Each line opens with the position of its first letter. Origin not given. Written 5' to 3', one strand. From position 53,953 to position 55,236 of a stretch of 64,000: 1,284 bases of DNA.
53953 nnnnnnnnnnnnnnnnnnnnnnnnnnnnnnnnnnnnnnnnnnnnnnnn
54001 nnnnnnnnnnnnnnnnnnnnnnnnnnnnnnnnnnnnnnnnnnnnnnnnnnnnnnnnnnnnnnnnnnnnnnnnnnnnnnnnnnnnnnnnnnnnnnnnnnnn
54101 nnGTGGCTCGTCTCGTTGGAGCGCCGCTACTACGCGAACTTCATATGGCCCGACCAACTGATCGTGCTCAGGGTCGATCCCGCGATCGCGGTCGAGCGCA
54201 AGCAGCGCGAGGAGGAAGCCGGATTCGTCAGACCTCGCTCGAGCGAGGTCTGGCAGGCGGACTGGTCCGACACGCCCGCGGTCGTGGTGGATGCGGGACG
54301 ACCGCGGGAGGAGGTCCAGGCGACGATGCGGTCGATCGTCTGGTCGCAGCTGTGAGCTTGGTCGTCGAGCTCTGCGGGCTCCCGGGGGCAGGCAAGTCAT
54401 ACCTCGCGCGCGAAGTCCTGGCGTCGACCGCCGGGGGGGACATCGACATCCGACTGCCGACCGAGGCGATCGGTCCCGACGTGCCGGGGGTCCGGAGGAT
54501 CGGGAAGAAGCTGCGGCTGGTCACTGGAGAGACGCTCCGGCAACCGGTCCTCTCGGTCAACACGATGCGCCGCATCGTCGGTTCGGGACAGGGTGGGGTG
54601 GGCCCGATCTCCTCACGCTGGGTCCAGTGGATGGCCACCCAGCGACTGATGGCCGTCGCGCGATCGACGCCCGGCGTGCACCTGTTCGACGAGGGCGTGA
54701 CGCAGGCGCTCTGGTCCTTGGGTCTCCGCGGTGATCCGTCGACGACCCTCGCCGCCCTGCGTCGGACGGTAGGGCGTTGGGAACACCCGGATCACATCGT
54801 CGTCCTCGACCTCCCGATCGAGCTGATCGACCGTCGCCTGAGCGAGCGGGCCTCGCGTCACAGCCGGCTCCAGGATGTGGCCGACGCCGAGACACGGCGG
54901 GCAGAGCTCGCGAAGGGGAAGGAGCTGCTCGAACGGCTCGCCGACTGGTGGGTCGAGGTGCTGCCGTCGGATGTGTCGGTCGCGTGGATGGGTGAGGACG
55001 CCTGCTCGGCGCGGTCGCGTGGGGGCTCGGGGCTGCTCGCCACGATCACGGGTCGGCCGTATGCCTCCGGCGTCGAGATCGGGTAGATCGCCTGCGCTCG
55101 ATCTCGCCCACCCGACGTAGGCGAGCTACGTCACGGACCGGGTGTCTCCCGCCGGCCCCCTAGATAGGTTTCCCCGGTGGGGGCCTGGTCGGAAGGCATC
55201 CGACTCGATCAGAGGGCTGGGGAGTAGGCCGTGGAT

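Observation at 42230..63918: Recurring palindrome CGTA-N7-TACG defines a candidate regulon of the local NarL-type regulators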

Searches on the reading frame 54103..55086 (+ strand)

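Call 9: search_protein_families(library=pfam, proteins=[window:54103-55086:+])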
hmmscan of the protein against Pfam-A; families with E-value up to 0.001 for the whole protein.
window:54103-55086:+ (327 aa): 1 family
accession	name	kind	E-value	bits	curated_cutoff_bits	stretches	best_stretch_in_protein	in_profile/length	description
PF13671.12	AAA_33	-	4.1e-06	27.6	27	1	87-263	1-132/143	AAA domain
